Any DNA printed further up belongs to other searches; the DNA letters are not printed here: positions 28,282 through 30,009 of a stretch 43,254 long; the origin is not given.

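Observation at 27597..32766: Tightly coupled operon proC / PurD-like ATP-grasp / HAD-like / second Ftr paralog / PfkB kinase: candidate unassigned pathway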

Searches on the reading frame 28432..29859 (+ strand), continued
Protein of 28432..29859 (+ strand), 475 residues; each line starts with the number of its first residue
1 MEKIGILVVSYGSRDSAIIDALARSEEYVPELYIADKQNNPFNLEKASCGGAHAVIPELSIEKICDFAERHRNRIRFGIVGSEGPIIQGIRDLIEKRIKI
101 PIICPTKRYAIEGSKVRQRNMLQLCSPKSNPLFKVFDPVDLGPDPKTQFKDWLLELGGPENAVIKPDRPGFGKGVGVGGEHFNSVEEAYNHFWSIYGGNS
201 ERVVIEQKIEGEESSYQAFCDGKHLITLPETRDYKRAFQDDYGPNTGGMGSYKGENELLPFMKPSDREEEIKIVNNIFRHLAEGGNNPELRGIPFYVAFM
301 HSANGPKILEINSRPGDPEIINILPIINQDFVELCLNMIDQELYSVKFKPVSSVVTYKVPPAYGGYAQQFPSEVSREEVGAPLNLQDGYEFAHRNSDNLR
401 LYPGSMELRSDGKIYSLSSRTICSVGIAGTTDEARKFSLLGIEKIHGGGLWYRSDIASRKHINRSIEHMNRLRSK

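Call 69: search_solved_structures(query=window:28432-29859:+, max_evalue=1e-20, show_alignments=5)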
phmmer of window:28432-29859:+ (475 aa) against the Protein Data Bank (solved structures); distinct sequences matched with E-value up to 1e-20: 9.
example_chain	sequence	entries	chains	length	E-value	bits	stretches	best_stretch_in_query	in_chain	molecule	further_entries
2yw2_A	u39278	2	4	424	1.9e-37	132.4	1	6-343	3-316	Phosphoribosylamine--glycine ligase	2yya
2yrw_A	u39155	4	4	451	3.5e-32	115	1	4-464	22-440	Phosphoribosylglycinamide synthetase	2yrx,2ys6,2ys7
2xcl_A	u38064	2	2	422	5.1e-29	104.6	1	64-368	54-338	PHOSPHORIBOSYLAMINE--GLYCINE LIGASE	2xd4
2ip4_A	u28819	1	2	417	6.1e-28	101.1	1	6-459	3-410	Phosphoribosylamine--glycine ligase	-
1gso_A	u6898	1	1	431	2.5e-27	99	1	5-459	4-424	PROTEIN (GLYCINAMIDE RIBONUCLEOTIDE SYNTHETASE)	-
5vev_A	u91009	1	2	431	6.9e-27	97.6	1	7-464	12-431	Phosphoribosylamine--glycine ligase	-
3mjf_A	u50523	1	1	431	8.2e-25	90.7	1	5-459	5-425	Phosphoribosylamine--glycine ligase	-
2qk4_A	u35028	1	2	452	2.4e-23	85.9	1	6-344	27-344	Trifunctional purine biosynthetic protein adenosine-3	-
7lvo_A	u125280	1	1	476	3.8e-21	78.6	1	60-405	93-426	phosphoribosyl-glycinamide (GAR) synthetase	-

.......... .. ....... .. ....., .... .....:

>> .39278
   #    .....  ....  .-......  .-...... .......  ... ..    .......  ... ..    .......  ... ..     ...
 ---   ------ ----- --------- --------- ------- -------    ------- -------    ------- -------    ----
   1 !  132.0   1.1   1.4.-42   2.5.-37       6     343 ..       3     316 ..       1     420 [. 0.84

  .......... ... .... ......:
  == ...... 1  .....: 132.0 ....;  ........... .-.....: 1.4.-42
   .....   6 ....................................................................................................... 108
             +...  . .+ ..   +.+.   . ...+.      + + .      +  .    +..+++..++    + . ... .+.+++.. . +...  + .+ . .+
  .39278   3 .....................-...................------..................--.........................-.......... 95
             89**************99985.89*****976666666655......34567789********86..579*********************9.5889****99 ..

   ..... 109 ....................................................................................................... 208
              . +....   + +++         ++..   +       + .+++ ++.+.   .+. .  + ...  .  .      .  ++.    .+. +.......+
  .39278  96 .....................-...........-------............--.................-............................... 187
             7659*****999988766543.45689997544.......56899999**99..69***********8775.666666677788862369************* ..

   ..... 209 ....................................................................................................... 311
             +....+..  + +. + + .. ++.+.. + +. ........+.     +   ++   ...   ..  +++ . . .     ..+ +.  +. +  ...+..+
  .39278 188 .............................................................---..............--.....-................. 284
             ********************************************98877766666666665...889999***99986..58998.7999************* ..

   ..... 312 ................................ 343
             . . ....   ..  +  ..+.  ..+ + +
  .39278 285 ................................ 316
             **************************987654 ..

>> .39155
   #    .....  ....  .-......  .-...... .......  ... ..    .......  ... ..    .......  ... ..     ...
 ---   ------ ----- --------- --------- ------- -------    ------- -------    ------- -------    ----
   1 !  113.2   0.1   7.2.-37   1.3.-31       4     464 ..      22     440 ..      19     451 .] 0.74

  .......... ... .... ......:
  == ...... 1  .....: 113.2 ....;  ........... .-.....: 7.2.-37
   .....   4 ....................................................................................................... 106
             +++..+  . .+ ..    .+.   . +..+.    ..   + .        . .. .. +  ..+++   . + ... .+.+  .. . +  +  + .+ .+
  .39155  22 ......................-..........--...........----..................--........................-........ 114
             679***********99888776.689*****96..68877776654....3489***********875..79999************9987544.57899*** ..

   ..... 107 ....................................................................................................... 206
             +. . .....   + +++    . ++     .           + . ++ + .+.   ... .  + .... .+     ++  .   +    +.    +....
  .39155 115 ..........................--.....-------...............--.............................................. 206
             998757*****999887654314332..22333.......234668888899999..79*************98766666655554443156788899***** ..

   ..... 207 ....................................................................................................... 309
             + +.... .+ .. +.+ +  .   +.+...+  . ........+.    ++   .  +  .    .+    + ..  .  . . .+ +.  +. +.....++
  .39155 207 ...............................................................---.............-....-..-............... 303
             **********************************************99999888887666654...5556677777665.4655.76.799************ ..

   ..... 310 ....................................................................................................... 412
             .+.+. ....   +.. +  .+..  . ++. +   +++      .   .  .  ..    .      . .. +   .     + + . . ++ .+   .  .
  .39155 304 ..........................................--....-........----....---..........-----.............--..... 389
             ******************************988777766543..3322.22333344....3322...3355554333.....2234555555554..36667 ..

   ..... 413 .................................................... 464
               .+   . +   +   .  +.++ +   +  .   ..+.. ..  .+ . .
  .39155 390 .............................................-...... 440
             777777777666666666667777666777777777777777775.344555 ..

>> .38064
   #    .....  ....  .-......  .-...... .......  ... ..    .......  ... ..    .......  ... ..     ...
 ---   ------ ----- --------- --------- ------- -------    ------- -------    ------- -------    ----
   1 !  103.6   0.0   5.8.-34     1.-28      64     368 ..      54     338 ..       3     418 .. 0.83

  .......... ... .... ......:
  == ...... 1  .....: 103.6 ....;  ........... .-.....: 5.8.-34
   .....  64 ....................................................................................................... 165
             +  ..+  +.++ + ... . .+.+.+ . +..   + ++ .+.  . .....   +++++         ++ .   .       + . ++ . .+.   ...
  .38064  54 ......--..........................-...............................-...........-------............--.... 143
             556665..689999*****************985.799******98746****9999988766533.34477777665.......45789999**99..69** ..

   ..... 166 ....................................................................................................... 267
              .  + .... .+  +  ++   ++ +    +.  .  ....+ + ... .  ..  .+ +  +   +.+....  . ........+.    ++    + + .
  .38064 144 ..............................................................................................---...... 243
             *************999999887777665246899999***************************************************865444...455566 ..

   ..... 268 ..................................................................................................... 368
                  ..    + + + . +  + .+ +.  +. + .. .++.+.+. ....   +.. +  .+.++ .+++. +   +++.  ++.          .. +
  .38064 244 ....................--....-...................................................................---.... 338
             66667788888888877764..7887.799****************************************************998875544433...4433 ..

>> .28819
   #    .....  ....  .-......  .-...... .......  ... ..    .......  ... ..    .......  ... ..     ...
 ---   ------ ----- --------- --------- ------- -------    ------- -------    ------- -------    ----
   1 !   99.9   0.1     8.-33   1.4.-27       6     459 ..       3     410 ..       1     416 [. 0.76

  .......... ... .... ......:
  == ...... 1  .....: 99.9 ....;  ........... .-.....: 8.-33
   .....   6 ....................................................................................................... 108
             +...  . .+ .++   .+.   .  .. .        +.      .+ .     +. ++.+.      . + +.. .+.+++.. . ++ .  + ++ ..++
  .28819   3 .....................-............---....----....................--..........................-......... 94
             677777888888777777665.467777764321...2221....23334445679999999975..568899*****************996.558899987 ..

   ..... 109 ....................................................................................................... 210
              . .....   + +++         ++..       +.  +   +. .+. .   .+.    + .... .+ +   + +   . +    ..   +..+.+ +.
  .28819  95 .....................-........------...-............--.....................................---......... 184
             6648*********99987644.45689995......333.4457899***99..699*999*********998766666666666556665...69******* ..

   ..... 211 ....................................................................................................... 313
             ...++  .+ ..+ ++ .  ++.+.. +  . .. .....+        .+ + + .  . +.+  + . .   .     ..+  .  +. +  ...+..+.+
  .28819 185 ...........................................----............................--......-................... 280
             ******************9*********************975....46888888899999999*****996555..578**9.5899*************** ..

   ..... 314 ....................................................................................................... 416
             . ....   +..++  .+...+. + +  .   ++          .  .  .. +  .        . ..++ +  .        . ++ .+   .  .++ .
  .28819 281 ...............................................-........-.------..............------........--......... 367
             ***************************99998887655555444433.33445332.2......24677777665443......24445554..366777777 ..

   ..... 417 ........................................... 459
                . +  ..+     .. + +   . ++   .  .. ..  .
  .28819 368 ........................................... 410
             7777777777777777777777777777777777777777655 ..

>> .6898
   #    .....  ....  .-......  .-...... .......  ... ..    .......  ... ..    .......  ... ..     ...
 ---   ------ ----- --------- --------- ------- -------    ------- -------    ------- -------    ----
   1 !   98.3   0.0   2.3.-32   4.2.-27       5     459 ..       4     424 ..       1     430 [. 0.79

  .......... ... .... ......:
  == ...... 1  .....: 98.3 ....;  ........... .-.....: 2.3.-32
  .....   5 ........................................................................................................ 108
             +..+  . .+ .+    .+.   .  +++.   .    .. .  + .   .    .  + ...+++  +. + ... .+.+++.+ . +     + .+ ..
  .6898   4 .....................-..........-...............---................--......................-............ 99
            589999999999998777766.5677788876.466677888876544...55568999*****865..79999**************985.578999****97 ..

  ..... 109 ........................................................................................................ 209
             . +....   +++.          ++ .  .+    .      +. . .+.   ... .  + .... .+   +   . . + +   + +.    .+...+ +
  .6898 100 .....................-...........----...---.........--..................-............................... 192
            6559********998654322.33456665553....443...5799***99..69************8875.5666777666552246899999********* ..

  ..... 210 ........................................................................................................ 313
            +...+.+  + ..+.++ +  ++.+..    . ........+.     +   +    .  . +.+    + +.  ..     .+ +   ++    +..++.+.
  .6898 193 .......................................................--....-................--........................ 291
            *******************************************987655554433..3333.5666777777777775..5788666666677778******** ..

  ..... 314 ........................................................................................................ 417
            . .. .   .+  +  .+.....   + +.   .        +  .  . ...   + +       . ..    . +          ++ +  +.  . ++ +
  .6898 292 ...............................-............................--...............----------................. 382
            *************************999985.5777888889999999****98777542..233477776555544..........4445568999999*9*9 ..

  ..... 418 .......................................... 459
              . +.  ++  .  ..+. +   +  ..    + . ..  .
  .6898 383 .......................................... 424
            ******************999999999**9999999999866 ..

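Call 102: find_encoding_contigs(protein=P0002, flank=10000, max_places=2)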
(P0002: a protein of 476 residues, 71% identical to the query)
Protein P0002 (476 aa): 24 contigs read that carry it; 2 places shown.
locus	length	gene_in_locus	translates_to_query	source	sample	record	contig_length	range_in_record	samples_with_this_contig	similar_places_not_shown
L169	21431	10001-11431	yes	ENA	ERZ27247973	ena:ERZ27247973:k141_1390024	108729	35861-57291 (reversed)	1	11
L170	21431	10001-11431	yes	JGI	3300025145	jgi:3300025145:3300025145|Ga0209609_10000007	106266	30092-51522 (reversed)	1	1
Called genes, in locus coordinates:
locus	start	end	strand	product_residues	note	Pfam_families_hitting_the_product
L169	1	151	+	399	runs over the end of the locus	PF12801:Fer4_5 (weak), PF00037:Fer4 (weak), PF12837:Fer4_6 (weak), PF13237:Fer4_10 (weak)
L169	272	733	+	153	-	PF04143:Sulf_transp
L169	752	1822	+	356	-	PF04143:Sulf_transp, PF14534:DUF4440 (weak)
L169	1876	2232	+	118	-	-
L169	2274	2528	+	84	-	PF01206:TusA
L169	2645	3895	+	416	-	PF01053:Cys_Met_Meta_PP, PF00155:Aminotran_1_2, PF01041:DegT_DnrJ_EryC1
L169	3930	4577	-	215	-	-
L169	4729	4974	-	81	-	-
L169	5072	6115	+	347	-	-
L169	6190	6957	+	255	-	PF00005:ABC_tran, PF02463:SMC_N (faint), PF13304:AAA_21 (faint)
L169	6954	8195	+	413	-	PF12704:MacB_PCD, PF02687:FtsX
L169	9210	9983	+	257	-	PF03807:F420_oxidored, PF14748:P5CR_dimer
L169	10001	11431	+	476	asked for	PF02844:GARS_N, PF01071:GARS_A, PF02843:GARS_C (weak)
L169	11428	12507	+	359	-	PF12710:HAD (faint)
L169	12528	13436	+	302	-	PF01913:FTR, PF02741:FTR_C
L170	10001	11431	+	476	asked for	PF02844:GARS_N, PF01071:GARS_A, PF02843:GARS_C (weak)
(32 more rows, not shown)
